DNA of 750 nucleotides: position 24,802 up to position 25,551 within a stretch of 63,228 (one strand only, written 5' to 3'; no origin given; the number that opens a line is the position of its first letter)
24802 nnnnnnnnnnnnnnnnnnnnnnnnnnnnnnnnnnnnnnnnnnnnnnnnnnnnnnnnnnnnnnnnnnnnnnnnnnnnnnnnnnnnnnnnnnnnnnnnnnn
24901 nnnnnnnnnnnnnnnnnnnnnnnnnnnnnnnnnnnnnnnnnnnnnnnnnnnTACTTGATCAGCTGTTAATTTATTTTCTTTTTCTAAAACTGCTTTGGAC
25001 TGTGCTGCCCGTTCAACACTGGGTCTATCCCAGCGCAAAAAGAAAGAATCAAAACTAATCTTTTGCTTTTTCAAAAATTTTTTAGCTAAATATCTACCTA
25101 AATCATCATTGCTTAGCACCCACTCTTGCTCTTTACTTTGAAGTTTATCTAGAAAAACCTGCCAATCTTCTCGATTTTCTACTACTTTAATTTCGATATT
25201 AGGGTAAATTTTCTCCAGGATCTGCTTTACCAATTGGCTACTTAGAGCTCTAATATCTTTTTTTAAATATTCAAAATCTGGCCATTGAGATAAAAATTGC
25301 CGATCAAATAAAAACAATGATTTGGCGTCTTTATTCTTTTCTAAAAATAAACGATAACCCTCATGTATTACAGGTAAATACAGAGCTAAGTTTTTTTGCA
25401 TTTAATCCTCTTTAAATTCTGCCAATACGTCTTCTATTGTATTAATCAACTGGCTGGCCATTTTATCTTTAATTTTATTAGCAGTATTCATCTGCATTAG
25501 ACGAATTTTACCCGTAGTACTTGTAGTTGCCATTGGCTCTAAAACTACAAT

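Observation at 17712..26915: Thymidylate super-cluster with an unexplained nucleotidyl-transfer module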

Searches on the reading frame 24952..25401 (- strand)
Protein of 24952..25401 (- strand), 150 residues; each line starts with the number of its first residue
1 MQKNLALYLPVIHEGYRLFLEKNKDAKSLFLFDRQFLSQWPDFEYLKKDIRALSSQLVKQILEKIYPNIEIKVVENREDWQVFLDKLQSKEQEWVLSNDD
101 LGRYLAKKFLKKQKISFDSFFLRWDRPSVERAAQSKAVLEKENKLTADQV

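Call 33: search_solved_structures(query=A4, max_evalue=10, show_alignments=3)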
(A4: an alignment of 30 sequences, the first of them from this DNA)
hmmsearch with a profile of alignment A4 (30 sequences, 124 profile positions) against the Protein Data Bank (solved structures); distinct sequences matched with E-value up to 10: 10.
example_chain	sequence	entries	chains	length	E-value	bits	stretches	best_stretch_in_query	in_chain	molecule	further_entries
7ah0_A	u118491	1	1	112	0.16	15.4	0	22-60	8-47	4D2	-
4tr5_A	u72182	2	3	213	0.22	14.9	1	22-79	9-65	C3larvin | Toxin-like protein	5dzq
7dl2_A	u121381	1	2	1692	0.27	14.7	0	2-34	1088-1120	Isoform 7 of Tuberin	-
1z0j_B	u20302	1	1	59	0.3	14.5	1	19-60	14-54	FYVE-finger-containing Rab5 effector protein rabenosyn-5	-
9ce3_A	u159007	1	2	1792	0.3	14.5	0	2-34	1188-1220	Isoform 4 of Tuberin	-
8ccr_A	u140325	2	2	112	0.69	13.3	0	22-59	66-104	4D2 (mutant T19D)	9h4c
9i38_A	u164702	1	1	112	0.87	13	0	26-61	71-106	m4D2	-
3d3f_A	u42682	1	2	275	1.1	12.6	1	35-121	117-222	YvgN protein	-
3f7j_A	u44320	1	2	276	1.2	12.6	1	35-121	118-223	YvgN protein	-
6zpm_A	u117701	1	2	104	1.2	12.5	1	40-100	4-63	Trypanosoma cruzi KKT4 117-218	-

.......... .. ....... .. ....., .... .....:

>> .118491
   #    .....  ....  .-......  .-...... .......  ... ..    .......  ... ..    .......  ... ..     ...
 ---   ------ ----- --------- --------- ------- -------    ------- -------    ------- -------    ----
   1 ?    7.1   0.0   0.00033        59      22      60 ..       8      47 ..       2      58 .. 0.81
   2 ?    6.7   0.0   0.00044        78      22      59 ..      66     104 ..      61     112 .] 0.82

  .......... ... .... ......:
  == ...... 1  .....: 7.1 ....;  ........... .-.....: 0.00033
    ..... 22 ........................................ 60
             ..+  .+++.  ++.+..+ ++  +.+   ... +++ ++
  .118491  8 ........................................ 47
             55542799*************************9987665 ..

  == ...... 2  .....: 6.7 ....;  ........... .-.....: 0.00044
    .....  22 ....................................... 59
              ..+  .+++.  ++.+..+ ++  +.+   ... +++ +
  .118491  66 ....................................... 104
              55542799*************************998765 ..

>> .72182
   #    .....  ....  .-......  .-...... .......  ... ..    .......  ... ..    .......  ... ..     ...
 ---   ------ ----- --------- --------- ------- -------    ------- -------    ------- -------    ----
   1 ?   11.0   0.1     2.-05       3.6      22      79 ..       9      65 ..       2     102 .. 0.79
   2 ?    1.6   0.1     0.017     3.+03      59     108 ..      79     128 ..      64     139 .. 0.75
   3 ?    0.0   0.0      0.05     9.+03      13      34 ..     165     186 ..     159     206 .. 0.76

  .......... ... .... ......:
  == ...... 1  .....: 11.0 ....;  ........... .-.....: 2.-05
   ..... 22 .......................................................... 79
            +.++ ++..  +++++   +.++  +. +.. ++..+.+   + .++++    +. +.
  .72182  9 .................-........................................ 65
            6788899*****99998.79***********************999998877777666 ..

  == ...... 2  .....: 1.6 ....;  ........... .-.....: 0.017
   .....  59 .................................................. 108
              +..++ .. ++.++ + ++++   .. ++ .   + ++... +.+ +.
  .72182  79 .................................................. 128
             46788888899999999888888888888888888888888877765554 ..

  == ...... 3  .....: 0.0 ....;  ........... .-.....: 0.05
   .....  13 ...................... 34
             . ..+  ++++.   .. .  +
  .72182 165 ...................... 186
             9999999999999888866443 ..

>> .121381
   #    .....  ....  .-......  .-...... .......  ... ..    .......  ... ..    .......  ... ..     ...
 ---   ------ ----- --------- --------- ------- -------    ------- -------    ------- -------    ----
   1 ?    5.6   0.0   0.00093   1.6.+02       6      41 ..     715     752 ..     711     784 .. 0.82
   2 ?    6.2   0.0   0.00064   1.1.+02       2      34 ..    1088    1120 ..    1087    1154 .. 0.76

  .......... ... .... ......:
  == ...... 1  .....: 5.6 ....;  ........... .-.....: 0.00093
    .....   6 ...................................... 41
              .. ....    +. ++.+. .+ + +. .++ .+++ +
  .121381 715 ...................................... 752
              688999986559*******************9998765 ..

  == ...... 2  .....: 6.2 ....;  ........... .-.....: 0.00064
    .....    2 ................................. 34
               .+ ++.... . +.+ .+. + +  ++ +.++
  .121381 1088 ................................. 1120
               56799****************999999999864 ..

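Call 39: predict_structure(alignment_id=A4)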
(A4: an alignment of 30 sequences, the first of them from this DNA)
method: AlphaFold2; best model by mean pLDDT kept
length: 129 residues; sequences in the alignment: 30
mean_pLDDT: 91.6   pTM: 0.85
mean pLDDT of the five models: 91.6, 90.9, 90.6, 90.4, 90.2
residues with pLDDT >= 90: 109; 70-90: 11; 50-70: 7; < 50: 2
segments of 3 or more residues with pLDDT < 50: none
pLDDT, mean of each block of 10 residues (from residue 1): 94 92 97 96 92 96 97 98 91 93 95 91 54
secondary structure, 60 per line:
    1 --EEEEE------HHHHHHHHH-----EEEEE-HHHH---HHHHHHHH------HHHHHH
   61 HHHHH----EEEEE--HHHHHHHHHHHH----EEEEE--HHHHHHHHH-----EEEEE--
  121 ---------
elements in order: E3-7 H14-22 E28-32 H34-37 H41-48 H55-65 E70-74 H77-88 E93-97 H100-108 E114-118

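Call 41: fold_search(model_id=the predicted structure, library=pdb)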
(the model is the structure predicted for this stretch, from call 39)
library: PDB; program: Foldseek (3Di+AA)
matches with E <= 10: 587; with E <= 0.001: 0
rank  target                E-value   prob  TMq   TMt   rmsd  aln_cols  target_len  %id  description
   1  1m8k_A                3.7e-02  0.89  0.52  0.42   5.7       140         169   14  Crystal Structure Of Methanobacterium Thermoautotrophicum Nicotinamide Mononucleotide Adenylyltransferase Mutant H19A  (released 2003-07-15)
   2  1coz_A                4.0e-02  0.99  0.60  0.61   3.9       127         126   20  CTP:GLYCEROL-3-PHOSPHATE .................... FROM BACILLUS SUBTILIS (released 1999-10-06)
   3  3otw_A                4.2e-02  0.93  0.54  0.47   4.5       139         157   13  Structural and Functional Studies of Helicobacter pylori Wild-Type and Mutated Proteins Phosphopantetheine adenylyltra (released 2011-09-14)
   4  1od6                  4.8e-02  0.94  0.54  0.47   4.7       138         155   11  The Crystal Structure of Phosphopantetheine adenylyltransferase from Thermus Thermophilus in complex with 4'-phosphopant (released 2003-03-13)
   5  4yp7_B                6.3e-02  0.84  0.52  0.43   5.6       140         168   16  Crystal structure of Methanobacterium thermoautotrophicum NMNAT in complex with NADP (released 2015-10-14)
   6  1m8j                  8.1e-02  0.82  0.52  0.43   5.4       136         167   15  Crystal Structure Of Methanobacterium Thermoautotrophicum Nicotinamide Mononucleotide Adenylyltransferase Mutant R136A c (released 2003-07-15)
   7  4yp5_B                8.7e-02  0.80  0.52  0.43   5.6       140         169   16  Crystal structure of Methanobacterium thermoautotrophicum NMNAT in complex with NADP (released 2015-10-14)
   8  4yp7_C                8.7e-02  0.77  0.51  0.42   5.7       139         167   16  Crystal structure of Methanobacterium thermoautotrophicum NMNAT in complex with NADP (released 2015-10-14)
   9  5ji5                  1.1e-01  0.16  0.27  0.15   9.8       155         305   13  Crystal Structure of a Histone Deacetylase superfamily protein from Burkholderia phymatumphymatum (released 2016-05-04)
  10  6h78_J                1.3e-01  0.80  0.50  0.27   7.5       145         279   14  E1 enzyme for ubiquitin like protein activation. (released 2018-10-31)
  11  6h78_K                1.3e-01  0.63  0.39  0.21   7.9       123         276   15  E1 enzyme for ubiquitin like protein activation. (released 2018-10-31)
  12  3idf_A                1.3e-01  0.51  0.43  0.41   8.1       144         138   13  The Crystal Structure of a USP-like protein from Wolinella succinogenes to 2.0A (released 2009-08-04)
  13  4yp5_A                1.4e-01  0.75  0.52  0.43   5.5       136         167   15  Crystal structure of Methanobacterium thermoautotrophicum NMNAT in complex with NADP (released 2015-10-14)
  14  6om4_A                1.5e-01  0.54  0.42  0.20   8.1       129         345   13  The structure of Microcin C7 biosynthetic enzyme MccB in complex with N-formylated MccA (released 2019-05-22)
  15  3i8o                  1.6e-01  0.57  0.46  0.44   6.4       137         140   12  A domain of a functionally unknown protein from Methanocaldococcus jannaschii DSM 2661. (released 2009-07-21)
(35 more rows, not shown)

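Call 43: search_protein_representatives(alignment_id=A4)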
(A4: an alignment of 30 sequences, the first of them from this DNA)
Query: 30 sequences, 124 profile positions. Proteins with E-value up to 0.001 (for the whole library): 580; up to 1e-10: 432; up to 1e-30: 27. The best 150 are listed.
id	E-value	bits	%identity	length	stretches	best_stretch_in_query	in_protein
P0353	1.2e-39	151.5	-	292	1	1-123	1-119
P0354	1.5e-39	151.2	-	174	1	2-123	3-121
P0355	1.7e-38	147.7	-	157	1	2-123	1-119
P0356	9.1e-38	145.4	-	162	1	1-123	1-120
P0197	1.9e-37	144.4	-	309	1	1-123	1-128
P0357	3.8e-36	140.2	-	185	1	1-123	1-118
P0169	4.9e-36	139.8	-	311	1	1-123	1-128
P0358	6.3e-36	139.5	-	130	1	1-123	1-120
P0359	6.6e-35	136.2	-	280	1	4-123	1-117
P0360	1.2e-34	135.3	-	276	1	3-123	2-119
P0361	2.6e-34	134.3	-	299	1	2-123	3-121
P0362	6.3e-34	133.0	-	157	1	3-123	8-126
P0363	6.9e-34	132.9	-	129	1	1-123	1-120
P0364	7.0e-34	132.9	-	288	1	3-123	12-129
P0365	1.1e-33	132.2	-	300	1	1-123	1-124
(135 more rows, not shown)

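Call 52: search_protein_families(library=phrogs, proteins=[window:24952-25401:-], max_evalue=0.01)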
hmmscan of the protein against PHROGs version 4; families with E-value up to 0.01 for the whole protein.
window:24952-25401:- (150 aa): 0 families

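Call 53: find_related_loci(query=A4, collection=viral_contigs, flank=6000)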
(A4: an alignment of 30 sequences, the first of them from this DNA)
Query A4 (129 aa) in viral_contigs; peptide patterns used: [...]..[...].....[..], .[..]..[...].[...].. (x = any residue, [..] = any of these).
16 stretches matched a pattern, but none encodes a relative of the query by tblastn (E <= 1e-3).

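Call 72: search_protein_families(library=pfam, alignment_id=A4, max_evalue=10)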
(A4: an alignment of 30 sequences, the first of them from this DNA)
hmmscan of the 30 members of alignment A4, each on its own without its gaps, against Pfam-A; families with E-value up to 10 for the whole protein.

A. member 1, seq(129 aa): 1 family
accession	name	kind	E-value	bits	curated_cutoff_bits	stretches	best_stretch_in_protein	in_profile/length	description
PF16511.11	FERM_f0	-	0.026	15.2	26.9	1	47-107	13-72/81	N-terminal or F0 domain of Talin-head FERM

B. families by the number of members that match (of 30 scanned): 26 families (the first 25 are shown)
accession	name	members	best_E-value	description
PF19724.4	DUF6217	3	0.0091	Family of unknown function (DUF6217)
PF13535.11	ATP-grasp_4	2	0.071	ATP-grasp domain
PF11491.13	DUF3213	1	0.0033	Protein of unknown function (DUF3213)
PF18016.8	SAM_3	1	0.0084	SAM domain (Sterile alpha motif)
PF02778.19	tRNA_int_endo_N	1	0.0087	tRNA intron endonuclease, N-terminal domain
PF16850.11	Inhibitor_I66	1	0.0096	Peptidase inhibitor I66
PF20299.4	NARF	1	0.024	Nucleotidyltransferase-Associated Rossmannoid Fold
PF16511.11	FERM_f0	1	0.026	N-terminal or F0 domain of Talin-head FERM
PF11989.14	Dsl1_C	1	0.033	Retrograde transport protein Dsl1 C terminal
PF21041.3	XMAP215_CLASP_TOG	1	0.035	XMAP215/Dis1/CLASP, TOG domain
PF22560.2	GMT-wHTH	1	0.036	GMT-like wHTH domain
PF24529.1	CFAP47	1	0.04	Cilia- and flagella-associated protein 47 domain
PF24650.2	TT1_Tal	1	0.055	Tal, N-terminal tail tube TT1 domain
PF20385.3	DUF6680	1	0.06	Family of unknown function (DUF6680)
PF25228.1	Lips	1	0.062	Lips protein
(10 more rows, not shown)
